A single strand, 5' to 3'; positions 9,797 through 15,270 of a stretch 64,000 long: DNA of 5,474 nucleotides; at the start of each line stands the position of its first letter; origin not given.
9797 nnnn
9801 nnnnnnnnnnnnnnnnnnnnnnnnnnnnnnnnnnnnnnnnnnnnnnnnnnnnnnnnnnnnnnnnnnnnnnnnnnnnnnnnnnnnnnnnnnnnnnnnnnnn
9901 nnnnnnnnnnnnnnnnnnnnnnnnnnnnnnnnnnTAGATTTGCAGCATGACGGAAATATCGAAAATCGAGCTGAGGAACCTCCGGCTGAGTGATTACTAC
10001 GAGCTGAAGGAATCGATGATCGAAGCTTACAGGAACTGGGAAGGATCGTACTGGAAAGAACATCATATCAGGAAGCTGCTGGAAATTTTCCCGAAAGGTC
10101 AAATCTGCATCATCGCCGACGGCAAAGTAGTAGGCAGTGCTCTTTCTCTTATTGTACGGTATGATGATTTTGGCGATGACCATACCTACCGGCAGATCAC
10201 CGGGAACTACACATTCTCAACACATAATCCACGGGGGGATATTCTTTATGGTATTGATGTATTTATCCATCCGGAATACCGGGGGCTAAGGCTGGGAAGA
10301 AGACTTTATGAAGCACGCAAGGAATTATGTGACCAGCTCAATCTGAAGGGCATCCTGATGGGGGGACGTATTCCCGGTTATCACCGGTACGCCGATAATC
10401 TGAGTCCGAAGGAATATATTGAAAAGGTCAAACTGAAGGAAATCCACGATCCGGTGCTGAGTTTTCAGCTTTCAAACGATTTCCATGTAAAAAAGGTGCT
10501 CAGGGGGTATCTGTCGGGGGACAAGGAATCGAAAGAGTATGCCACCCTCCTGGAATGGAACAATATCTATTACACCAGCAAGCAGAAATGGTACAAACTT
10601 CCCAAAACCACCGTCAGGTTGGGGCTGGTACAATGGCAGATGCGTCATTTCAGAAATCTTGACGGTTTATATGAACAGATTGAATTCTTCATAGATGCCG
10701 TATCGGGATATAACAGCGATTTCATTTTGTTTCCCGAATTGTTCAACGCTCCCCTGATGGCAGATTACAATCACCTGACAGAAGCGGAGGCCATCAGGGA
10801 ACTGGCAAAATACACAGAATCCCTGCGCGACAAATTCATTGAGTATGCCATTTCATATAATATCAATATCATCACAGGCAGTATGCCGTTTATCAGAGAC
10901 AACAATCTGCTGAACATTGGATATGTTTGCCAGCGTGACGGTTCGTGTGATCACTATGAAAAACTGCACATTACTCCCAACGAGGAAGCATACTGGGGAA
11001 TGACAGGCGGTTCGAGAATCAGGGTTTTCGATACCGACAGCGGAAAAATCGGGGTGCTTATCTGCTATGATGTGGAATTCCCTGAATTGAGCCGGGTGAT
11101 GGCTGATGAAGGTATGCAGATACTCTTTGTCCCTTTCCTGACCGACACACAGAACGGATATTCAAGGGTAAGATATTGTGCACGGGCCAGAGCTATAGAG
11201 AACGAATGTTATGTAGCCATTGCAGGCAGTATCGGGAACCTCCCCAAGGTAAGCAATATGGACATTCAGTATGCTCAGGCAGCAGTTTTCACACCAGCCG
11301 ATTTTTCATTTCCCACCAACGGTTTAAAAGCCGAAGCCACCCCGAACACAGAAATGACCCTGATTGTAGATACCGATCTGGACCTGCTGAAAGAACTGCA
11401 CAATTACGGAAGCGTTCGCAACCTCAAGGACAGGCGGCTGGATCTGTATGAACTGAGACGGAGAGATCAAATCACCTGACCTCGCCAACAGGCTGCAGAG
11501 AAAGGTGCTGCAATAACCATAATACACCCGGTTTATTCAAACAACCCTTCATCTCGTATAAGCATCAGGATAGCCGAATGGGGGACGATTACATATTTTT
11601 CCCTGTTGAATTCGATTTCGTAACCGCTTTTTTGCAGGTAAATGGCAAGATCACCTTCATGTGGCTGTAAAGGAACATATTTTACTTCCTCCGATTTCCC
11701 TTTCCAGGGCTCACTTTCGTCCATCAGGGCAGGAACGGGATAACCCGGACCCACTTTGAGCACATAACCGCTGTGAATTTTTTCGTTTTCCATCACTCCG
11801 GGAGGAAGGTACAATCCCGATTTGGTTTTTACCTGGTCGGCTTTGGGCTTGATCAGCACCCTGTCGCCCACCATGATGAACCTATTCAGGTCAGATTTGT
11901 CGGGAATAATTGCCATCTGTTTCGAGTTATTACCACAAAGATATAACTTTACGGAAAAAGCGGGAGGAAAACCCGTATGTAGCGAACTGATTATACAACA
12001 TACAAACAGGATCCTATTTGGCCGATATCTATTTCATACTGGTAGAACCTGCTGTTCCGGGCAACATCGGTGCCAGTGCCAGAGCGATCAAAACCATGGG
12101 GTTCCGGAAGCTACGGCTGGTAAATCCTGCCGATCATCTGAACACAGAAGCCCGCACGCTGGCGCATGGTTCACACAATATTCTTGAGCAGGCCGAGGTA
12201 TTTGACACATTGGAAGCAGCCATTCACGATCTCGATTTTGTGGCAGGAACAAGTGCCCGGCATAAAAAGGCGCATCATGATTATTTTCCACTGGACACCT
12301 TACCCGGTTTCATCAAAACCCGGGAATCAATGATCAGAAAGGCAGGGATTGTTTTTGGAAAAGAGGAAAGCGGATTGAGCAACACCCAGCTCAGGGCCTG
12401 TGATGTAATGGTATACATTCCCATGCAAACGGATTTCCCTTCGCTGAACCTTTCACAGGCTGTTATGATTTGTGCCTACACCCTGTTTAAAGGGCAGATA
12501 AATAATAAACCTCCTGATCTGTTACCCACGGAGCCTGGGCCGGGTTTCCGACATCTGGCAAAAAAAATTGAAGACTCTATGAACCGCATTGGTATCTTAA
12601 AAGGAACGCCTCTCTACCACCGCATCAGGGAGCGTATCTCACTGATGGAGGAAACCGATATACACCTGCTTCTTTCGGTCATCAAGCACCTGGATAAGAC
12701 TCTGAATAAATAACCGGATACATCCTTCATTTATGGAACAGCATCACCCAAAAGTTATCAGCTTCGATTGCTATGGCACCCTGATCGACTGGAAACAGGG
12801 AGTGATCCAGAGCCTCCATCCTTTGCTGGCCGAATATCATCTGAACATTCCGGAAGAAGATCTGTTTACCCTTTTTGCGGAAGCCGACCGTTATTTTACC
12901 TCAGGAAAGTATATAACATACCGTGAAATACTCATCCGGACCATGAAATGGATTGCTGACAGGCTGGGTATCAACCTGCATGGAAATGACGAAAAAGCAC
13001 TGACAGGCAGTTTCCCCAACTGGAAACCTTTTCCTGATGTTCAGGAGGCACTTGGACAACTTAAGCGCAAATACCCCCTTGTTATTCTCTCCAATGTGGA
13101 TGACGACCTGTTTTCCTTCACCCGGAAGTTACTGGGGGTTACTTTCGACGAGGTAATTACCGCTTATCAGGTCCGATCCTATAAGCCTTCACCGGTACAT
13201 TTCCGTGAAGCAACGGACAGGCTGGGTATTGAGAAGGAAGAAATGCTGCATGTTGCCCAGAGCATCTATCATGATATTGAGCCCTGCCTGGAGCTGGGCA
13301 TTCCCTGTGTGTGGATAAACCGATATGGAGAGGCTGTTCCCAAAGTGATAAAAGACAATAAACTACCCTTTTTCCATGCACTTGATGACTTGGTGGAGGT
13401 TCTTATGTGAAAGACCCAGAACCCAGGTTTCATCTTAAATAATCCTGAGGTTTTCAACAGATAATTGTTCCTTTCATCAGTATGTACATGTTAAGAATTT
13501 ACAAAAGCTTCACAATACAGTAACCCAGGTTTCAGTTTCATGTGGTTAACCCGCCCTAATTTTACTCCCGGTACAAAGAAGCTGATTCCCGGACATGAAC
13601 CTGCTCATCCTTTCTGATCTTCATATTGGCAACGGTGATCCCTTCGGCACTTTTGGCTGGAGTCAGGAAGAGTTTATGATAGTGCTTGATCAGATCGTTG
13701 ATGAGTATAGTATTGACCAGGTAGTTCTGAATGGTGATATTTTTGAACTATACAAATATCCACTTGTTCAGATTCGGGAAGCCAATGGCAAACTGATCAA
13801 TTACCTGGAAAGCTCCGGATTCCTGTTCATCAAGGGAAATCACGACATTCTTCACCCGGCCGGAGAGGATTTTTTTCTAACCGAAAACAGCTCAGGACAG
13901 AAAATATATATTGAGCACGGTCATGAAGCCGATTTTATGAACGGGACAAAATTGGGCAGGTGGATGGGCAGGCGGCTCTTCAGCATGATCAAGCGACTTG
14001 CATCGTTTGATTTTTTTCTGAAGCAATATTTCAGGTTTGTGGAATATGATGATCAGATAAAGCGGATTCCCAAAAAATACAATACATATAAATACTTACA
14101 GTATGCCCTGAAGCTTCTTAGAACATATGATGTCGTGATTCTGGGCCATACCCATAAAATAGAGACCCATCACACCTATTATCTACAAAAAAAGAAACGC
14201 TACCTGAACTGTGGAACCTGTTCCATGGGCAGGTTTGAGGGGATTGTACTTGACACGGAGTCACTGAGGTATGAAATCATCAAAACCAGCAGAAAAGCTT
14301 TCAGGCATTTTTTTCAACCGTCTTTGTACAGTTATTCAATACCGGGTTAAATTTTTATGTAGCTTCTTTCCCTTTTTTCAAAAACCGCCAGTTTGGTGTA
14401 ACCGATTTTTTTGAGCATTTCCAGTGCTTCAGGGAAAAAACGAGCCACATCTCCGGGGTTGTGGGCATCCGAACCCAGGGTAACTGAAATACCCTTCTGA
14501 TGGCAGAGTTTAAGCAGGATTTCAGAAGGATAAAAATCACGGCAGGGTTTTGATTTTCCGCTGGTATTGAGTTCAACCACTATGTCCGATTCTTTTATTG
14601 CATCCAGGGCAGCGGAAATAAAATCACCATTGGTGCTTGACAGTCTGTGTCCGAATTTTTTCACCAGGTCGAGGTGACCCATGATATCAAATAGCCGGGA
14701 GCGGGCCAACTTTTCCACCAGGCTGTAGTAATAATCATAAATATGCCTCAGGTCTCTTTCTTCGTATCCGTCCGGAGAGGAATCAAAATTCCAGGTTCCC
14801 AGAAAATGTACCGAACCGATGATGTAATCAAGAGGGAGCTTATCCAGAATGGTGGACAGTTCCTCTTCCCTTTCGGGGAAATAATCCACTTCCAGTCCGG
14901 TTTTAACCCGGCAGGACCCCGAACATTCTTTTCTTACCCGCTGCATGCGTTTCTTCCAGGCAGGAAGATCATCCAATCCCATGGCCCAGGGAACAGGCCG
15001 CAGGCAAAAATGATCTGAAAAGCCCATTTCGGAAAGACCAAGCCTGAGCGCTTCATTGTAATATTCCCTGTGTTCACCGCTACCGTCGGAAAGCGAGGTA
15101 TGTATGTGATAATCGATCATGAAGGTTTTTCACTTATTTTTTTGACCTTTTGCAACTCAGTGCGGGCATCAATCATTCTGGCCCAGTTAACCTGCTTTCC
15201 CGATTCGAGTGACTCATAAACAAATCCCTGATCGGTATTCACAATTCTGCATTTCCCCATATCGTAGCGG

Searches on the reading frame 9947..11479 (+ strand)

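Call 70: search_protein_families(library=pfam, proteins=[window:9947-11479:+], max_evalue=0.0001)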
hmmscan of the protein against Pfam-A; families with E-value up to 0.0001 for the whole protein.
window:9947-11479:+ (510 aa): 2 families
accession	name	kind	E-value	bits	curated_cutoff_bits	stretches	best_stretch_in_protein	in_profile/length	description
PF00795.27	CN_hydrolase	-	5.8e-32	111.5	23.2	1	226-484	3-254/256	Carbon-nitrogen hydrolase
PF00583.31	Acetyltransf_1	-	2.5e-06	28.2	20.7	1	24-135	4-95/116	Acetyltransferase (GNAT) family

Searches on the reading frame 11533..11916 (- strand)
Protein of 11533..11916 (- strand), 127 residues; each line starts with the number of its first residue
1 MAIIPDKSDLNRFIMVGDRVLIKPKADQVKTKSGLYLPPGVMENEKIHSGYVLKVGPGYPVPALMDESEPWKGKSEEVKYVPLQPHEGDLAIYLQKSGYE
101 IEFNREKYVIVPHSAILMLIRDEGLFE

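Call 70: search_protein_families(library=pfam, proteins=[window:11533-11916:-], max_evalue=0.0001)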
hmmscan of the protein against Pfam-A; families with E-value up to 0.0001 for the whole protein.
window:11533-11916:- (127 aa): 1 family
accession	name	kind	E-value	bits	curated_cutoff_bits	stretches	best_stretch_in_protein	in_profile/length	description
PF00166.26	Cpn10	-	1.7e-13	50.9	21.1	1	14-59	3-46/93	Chaperonin 10 Kd subunit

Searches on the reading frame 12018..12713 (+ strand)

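Call 70: search_protein_families(library=pfam, proteins=[window:12018-12713:+], max_evalue=0.0001)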
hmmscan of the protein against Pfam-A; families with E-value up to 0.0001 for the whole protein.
window:12018-12713:+ (231 aa): 1 family
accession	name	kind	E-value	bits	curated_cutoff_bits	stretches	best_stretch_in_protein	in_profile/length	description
PF00588.24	SpoU_methylase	-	7.4e-29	101.1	29.7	1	4-154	2-142/142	SpoU rRNA Methylase family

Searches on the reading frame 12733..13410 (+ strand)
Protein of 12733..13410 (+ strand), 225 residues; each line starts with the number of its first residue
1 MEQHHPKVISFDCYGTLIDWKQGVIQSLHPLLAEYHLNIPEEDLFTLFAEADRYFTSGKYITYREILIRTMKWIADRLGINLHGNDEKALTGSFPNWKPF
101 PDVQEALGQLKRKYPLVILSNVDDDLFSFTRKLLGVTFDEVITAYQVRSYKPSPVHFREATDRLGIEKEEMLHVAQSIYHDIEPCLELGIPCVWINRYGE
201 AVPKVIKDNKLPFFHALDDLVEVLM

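Call 71: search_protein_families(library=pfam, proteins=[window:12733-13410:+], max_evalue=0.0001)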
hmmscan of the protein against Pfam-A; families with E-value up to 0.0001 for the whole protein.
window:12733-13410:+ (225 aa): 2 families
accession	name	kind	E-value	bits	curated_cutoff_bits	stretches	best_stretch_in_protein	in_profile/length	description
PF00702.32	Hydrolase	-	3.5e-16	60.6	26.4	1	7-182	2-184/191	haloacid dehalogenase-like hydrolase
PF13419.12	HAD_2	-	1.4e-14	55.1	23.8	1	11-195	3-178/178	Haloacid dehalogenase-like hydrolase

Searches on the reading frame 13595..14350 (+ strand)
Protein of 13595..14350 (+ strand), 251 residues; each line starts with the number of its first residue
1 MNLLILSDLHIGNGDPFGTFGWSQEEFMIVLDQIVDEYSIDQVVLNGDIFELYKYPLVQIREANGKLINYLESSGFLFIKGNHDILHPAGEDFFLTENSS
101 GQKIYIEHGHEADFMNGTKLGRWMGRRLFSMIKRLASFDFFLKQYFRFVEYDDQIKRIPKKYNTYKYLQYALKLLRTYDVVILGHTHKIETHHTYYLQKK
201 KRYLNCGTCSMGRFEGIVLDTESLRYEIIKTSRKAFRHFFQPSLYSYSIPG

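Call 71: search_protein_families(library=pfam, proteins=[window:13595-14350:+], max_evalue=0.0001)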
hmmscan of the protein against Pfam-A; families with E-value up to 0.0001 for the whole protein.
window:13595-14350:+ (251 aa): 2 families
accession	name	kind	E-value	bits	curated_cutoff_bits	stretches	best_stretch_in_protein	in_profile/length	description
PF00149.33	Metallophos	-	2.5e-10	41.5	21.5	1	1-188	1-190/191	Calcineurin-like phosphoesterase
PF12850.12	Metallophos_2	-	4.8e-09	36.8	27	0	1-112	1-92/154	Calcineurin-like phosphoesterase superfamily domain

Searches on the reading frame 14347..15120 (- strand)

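Call 71: search_protein_families(library=pfam, proteins=[window:14347-15120:-], max_evalue=0.0001)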
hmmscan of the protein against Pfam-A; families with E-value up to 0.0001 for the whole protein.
window:14347-15120:- (257 aa): 1 family
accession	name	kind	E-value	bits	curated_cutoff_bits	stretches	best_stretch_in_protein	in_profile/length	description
PF02811.25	PHP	-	2.4e-21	77.2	26.4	1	3-187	1-164/164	PHP domain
